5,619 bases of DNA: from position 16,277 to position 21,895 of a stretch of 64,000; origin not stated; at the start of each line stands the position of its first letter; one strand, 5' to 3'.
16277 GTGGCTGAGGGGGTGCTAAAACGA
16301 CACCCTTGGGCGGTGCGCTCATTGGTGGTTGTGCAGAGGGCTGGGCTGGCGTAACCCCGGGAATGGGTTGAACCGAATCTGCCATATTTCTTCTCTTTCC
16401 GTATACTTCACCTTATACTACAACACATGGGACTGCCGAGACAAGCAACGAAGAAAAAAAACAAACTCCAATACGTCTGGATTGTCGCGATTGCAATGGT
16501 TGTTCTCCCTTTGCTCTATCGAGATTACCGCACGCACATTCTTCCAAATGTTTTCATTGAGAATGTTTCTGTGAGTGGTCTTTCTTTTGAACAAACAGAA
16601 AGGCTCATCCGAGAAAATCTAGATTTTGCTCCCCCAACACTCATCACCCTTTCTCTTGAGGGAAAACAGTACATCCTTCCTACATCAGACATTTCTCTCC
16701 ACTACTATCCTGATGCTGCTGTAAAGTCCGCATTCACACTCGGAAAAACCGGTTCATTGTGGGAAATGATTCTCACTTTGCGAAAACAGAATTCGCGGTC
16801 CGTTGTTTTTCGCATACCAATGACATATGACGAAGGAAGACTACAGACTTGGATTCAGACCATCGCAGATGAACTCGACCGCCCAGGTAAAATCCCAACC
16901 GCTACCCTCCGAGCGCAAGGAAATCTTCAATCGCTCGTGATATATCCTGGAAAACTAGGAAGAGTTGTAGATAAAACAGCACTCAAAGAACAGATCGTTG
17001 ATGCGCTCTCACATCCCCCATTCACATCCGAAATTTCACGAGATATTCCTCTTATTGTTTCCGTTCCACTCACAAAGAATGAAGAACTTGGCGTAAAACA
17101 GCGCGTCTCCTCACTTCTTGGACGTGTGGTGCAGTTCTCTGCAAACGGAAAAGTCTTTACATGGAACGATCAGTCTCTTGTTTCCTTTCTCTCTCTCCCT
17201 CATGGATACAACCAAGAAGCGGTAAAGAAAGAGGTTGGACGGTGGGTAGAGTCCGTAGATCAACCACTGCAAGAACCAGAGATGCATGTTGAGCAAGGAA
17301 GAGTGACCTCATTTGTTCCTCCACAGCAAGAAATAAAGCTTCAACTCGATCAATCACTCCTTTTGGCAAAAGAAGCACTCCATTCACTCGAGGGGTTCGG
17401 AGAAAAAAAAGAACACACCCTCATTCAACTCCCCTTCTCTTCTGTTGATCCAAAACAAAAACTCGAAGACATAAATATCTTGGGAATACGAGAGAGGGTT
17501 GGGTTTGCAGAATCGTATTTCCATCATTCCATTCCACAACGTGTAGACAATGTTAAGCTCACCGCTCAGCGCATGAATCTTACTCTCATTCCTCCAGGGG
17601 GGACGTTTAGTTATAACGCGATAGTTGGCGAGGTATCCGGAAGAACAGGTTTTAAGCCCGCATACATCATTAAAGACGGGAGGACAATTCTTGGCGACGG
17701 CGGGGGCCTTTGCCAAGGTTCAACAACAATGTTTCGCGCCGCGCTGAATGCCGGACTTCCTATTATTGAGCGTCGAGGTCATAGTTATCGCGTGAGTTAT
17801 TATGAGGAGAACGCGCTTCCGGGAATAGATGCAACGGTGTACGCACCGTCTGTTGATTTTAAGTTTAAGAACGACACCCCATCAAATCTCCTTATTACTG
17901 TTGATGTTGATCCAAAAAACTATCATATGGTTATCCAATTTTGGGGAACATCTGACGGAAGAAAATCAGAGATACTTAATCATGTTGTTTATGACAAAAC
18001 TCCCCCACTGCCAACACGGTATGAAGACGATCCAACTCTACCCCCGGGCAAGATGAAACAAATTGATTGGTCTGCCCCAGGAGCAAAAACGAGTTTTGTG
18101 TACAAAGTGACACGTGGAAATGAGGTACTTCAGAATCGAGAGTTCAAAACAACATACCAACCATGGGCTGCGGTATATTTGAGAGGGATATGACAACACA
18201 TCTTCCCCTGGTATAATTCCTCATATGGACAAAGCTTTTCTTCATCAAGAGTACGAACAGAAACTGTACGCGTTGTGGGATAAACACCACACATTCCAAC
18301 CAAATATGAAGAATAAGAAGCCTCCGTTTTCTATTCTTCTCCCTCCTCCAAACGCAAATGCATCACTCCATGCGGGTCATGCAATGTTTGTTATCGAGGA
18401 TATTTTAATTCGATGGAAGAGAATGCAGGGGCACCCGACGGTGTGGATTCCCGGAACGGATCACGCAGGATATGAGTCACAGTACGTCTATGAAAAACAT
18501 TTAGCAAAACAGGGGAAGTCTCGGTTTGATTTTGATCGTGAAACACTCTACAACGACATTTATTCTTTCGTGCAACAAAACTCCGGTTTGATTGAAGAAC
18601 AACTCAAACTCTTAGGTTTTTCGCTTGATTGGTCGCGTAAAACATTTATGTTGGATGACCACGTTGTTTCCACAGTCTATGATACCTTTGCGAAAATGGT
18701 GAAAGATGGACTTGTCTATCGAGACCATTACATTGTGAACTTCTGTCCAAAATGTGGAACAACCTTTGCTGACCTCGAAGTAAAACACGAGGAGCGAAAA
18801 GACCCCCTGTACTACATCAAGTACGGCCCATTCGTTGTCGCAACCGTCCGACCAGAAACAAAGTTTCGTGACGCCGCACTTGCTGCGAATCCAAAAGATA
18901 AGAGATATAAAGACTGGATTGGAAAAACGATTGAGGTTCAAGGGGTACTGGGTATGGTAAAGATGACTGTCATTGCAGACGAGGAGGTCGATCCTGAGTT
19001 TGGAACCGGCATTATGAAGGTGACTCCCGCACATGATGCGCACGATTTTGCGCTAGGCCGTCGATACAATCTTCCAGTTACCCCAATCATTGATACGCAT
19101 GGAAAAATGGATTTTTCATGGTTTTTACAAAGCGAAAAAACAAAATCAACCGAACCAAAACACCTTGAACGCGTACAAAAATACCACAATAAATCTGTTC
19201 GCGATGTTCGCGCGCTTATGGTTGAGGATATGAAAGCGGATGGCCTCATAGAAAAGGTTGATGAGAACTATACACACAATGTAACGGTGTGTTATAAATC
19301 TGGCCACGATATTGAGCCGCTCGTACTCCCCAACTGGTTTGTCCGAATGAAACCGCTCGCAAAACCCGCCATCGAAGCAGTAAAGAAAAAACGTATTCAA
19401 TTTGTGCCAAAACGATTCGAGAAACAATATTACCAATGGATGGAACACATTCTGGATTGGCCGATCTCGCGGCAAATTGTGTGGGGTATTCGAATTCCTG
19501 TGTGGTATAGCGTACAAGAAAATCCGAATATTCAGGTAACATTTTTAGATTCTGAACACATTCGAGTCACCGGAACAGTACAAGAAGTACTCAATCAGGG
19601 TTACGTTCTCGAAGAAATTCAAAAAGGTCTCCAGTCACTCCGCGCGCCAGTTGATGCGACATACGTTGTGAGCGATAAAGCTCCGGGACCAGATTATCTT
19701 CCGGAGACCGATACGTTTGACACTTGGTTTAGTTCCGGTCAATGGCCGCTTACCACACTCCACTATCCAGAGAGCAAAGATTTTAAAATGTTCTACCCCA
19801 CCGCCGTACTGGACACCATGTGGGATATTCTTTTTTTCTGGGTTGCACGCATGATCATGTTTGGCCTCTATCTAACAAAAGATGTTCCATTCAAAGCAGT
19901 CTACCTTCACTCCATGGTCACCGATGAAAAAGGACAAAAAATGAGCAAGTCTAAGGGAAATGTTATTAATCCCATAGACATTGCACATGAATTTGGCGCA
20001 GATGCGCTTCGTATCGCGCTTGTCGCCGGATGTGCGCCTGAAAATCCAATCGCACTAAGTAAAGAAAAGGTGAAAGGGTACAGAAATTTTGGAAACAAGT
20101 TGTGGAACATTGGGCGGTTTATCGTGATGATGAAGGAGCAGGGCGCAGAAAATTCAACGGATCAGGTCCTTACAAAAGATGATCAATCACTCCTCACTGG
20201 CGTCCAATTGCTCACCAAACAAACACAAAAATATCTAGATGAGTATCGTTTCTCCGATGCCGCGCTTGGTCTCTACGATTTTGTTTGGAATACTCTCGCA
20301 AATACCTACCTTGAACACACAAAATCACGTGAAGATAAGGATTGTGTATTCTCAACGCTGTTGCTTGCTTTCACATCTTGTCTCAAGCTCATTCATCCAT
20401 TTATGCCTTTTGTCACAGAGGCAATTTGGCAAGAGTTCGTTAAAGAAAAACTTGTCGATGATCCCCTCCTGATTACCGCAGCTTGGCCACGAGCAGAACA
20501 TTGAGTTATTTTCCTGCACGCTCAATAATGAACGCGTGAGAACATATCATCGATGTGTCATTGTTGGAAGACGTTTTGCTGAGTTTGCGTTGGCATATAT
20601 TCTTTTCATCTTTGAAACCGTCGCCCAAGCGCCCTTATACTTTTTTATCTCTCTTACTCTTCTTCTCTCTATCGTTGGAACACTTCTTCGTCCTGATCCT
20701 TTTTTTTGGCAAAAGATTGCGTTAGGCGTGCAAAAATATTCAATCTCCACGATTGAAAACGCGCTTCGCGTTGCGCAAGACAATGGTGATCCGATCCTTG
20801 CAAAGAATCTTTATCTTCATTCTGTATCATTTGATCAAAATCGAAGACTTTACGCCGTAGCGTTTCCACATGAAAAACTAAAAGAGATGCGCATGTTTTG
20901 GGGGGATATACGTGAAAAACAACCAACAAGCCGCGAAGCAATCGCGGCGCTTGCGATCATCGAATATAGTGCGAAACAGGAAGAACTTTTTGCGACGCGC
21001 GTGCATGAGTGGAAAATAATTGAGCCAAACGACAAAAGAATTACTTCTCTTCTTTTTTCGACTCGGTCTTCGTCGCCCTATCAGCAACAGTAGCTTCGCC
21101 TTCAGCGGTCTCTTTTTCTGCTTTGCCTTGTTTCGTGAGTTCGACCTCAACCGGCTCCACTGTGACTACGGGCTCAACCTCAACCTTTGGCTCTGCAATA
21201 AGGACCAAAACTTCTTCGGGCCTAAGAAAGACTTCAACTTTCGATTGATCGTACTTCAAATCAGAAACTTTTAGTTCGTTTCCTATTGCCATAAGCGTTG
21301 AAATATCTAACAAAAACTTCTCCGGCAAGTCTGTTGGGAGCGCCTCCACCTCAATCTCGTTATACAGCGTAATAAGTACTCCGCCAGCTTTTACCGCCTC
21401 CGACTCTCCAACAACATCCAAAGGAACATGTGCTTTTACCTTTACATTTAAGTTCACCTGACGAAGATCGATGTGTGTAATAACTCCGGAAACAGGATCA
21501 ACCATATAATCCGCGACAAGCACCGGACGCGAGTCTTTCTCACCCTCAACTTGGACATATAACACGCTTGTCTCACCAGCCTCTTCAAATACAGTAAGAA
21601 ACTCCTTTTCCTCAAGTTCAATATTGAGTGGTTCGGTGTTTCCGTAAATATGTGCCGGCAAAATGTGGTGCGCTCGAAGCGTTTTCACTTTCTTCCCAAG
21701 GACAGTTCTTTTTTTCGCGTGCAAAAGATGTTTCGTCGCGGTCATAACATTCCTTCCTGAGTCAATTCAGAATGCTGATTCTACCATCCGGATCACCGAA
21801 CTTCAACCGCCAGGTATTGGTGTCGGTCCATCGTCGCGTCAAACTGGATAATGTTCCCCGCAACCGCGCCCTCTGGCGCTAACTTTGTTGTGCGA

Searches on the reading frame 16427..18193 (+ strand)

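Call 8: search_protein_families(library=pfam, proteins=[window:16427-18193:+], max_evalue=0.001)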
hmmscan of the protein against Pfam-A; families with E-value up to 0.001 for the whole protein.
window:16427-18193:+ (588 aa): 3 families
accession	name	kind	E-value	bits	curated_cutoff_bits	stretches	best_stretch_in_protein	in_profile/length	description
PF04294.18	VanW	-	1.1e-38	132.1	27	1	371-501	1-127/130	VanW like protein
PF12229.13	PG_binding_4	-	3.5e-14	53.4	22.1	1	84-195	3-109/117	Putative peptidoglycan binding domain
PF07501.17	G5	-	0.00016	22.3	23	1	520-587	4-73/75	G5 domain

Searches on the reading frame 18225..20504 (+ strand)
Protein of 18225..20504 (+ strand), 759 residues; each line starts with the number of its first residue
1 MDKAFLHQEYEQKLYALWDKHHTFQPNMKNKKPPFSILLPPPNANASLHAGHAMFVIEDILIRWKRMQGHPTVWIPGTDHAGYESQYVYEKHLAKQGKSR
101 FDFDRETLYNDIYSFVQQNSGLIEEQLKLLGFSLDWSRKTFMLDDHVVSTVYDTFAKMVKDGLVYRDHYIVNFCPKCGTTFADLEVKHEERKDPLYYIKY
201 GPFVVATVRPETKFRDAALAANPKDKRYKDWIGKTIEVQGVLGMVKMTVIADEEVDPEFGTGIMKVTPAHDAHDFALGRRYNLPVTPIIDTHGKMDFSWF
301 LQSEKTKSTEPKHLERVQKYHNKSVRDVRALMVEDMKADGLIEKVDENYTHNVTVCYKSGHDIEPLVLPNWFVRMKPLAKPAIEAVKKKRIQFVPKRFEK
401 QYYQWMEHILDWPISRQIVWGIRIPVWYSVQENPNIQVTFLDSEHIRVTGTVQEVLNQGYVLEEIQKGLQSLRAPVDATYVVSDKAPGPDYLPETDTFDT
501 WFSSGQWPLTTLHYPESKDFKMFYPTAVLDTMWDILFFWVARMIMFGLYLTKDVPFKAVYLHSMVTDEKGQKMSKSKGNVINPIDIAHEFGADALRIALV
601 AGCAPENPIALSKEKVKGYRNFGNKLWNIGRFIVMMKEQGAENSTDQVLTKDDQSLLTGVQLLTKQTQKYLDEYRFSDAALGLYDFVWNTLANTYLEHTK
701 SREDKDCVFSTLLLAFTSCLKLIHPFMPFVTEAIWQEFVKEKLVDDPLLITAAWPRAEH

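Call 8: search_protein_families(library=pfam, proteins=[window:18225-20504:+], max_evalue=0.001)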
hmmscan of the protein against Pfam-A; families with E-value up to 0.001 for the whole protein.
window:18225-20504:+ (759 aa): 4 families
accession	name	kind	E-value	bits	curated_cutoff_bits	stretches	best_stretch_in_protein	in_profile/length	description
PF00133.28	tRNA-synt_1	-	1.2e-117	393.6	22.7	1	14-600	2-403/414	tRNA synthetases class I (I, L, M and V)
PF08264.19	Anticodon_1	-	1.4e-23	83.9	25.1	1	653-756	1-106/148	Anticodon-binding domain of tRNA ligase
PF09334.17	tRNA-synt_1g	-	7.3e-19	68.2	20.1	2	42-187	8-136/391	tRNA synthetases class I (M)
PF13603.12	tRNA-synt_1_2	-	7.4e-05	22.8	25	1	257-324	108-172/185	Leucyl-tRNA synthetase, editing domain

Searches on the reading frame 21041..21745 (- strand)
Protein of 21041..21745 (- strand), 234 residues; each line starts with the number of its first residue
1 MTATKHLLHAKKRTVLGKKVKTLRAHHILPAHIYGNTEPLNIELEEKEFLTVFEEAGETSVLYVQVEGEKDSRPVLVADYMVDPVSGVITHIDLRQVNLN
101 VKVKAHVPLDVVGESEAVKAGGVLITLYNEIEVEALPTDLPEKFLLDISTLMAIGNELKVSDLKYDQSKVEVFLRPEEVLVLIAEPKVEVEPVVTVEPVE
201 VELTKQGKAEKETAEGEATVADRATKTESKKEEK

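Call 8: search_protein_families(library=pfam, proteins=[window:21041-21745:-], max_evalue=0.001)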
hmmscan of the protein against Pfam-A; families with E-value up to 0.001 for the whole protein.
window:21041-21745:- (234 aa): 2 families
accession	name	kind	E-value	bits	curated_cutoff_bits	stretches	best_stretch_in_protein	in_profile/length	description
PF14693.11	Ribosomal_TL5_C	-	8.7e-19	68.1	27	1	102-187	1-84/84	Ribosomal protein TL5, C-terminal domain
PF01386.24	Ribosomal_L25p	-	6.2e-15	55.9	23.6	1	8-94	1-82/82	Ribosomal L25p family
